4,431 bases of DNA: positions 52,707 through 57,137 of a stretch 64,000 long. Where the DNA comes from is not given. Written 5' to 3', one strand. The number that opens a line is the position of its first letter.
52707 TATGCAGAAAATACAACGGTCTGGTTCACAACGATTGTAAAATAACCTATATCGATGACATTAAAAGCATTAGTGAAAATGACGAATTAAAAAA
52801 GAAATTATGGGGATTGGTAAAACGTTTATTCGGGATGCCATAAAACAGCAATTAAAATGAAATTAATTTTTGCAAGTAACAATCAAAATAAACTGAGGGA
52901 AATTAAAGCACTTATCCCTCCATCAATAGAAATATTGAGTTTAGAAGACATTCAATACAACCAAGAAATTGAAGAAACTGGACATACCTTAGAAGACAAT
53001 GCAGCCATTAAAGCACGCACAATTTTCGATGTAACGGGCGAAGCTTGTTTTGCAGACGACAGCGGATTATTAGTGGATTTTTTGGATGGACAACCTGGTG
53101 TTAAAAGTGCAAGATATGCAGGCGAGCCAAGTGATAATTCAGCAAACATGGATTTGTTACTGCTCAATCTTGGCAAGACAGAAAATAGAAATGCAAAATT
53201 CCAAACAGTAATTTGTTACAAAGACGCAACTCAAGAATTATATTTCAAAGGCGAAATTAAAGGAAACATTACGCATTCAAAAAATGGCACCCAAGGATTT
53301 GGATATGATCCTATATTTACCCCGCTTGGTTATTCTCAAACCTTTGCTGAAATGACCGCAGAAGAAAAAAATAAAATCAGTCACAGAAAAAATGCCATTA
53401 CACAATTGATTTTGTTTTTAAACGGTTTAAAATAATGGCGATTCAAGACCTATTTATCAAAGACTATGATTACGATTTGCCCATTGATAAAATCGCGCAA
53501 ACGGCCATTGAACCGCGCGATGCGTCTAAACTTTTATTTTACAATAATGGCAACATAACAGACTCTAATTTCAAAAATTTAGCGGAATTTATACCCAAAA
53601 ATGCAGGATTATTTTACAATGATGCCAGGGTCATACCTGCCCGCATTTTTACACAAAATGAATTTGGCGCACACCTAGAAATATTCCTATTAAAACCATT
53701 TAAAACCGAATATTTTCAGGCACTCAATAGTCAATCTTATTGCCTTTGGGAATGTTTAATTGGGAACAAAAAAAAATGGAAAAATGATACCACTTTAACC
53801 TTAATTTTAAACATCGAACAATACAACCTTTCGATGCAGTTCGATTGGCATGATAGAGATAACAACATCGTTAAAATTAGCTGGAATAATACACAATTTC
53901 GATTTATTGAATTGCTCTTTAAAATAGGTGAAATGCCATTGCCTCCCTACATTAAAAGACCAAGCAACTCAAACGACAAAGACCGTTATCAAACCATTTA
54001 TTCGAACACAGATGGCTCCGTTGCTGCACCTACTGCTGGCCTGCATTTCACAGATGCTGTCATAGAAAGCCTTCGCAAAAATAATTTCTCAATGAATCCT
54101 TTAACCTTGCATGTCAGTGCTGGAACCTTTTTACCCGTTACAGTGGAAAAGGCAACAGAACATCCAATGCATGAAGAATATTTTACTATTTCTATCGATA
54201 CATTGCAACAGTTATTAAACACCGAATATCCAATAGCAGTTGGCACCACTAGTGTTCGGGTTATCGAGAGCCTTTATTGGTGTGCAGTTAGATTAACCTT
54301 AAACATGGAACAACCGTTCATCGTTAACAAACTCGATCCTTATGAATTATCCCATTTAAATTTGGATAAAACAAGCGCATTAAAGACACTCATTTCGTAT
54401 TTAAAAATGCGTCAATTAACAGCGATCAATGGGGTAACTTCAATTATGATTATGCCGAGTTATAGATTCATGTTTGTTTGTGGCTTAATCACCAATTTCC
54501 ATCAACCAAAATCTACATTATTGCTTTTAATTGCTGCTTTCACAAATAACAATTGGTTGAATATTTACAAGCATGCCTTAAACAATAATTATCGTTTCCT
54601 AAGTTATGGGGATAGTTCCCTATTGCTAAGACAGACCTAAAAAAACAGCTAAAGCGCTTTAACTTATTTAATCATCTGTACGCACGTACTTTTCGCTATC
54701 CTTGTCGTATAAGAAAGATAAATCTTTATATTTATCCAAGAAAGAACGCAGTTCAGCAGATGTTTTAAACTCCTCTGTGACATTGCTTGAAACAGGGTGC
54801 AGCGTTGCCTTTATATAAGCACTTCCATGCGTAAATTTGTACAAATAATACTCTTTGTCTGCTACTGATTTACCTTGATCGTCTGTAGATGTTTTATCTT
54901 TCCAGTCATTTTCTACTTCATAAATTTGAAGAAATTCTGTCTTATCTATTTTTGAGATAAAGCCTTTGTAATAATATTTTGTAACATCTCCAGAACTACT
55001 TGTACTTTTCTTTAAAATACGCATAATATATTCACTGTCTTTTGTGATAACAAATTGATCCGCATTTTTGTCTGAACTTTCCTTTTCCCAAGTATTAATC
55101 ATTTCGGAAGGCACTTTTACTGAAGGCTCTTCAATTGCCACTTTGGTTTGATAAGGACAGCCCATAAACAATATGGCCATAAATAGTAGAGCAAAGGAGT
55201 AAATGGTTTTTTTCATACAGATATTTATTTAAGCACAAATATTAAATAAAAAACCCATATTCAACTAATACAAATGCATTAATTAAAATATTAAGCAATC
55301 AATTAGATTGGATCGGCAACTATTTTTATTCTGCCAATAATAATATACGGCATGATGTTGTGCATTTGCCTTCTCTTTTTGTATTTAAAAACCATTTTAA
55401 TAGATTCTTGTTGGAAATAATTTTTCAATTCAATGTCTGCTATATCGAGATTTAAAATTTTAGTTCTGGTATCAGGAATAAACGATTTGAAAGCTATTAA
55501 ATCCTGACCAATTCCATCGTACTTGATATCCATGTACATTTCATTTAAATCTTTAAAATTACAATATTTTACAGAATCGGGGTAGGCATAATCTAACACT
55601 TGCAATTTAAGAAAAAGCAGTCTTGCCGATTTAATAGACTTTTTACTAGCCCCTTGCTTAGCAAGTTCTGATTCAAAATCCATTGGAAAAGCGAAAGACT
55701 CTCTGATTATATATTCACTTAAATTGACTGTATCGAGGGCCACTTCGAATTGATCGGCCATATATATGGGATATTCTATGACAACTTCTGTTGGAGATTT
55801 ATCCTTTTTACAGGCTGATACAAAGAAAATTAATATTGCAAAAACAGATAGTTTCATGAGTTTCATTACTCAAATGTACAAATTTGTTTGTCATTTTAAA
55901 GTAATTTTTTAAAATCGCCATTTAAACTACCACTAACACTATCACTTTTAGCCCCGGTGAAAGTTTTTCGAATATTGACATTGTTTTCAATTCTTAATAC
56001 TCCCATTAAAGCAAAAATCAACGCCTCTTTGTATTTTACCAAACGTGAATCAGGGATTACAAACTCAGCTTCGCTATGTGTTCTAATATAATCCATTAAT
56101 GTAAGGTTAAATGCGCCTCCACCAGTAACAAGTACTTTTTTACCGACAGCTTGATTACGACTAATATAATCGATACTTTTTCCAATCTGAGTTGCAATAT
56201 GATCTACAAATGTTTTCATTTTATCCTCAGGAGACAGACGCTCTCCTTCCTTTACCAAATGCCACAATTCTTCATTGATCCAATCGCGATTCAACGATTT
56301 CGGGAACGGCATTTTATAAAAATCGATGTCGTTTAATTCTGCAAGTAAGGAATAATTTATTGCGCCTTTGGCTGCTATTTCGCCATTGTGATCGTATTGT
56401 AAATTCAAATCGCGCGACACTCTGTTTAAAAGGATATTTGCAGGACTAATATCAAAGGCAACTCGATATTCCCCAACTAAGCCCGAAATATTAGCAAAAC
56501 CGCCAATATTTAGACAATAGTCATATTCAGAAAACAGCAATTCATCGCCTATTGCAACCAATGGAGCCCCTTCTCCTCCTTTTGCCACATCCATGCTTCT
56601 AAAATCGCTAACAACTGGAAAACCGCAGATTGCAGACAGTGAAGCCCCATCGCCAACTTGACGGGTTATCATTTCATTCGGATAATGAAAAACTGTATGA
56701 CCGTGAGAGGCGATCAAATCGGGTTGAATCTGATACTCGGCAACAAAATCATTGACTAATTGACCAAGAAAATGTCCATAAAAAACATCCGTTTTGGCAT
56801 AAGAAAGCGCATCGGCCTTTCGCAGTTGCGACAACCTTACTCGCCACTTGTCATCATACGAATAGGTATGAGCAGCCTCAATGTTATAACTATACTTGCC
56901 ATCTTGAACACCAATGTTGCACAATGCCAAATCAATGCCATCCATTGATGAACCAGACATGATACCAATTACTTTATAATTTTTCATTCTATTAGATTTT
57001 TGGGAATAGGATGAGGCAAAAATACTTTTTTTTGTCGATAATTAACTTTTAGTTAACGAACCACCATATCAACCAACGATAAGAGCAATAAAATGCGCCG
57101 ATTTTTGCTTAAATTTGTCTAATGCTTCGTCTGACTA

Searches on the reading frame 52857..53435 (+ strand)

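Call 79: search_protein_families(library=pfam, proteins=[window:52857-53435:+], max_evalue=0.00001)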
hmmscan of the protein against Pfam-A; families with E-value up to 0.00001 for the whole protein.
window:52857-53435:+ (192 aa): 1 family
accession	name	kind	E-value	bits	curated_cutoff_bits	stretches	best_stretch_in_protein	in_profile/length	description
PF01725.21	Ham1p_like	-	3.9e-64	216.4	22.5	1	3-185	1-184/186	Ham1 family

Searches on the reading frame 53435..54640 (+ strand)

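Call 25: search_protein_families(library=pfam, proteins=[window:53435-54640:+], max_evalue=0.00001)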
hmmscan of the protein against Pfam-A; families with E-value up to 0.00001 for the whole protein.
window:53435-54640:+ (401 aa): 1 family
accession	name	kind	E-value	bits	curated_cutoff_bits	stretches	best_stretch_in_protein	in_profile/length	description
PF02547.20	Queuosine_synth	-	2.8e-95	319.6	25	1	9-397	2-322/322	Queuosine biosynthesis protein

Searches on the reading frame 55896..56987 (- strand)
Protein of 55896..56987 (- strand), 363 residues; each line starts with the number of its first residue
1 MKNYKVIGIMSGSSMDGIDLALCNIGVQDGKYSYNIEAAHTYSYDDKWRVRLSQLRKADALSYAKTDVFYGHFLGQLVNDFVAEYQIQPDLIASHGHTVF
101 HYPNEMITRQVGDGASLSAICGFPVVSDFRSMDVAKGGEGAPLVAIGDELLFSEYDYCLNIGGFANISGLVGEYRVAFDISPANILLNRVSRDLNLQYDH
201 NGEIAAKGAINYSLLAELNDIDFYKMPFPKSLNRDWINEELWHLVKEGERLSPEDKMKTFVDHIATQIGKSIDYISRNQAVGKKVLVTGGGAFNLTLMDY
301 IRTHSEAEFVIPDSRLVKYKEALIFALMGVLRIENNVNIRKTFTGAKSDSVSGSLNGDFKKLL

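Call 25: search_protein_families(library=pfam, proteins=[window:55896-56987:-], max_evalue=0.00001)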
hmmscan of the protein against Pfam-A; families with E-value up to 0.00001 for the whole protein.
window:55896-56987:- (363 aa): 1 family
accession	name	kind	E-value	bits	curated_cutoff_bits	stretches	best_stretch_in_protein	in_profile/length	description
PF03702.20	AnmK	-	2.1e-61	208.5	24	1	5-355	2-364/367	Anhydro-N-acetylmuramic acid kinase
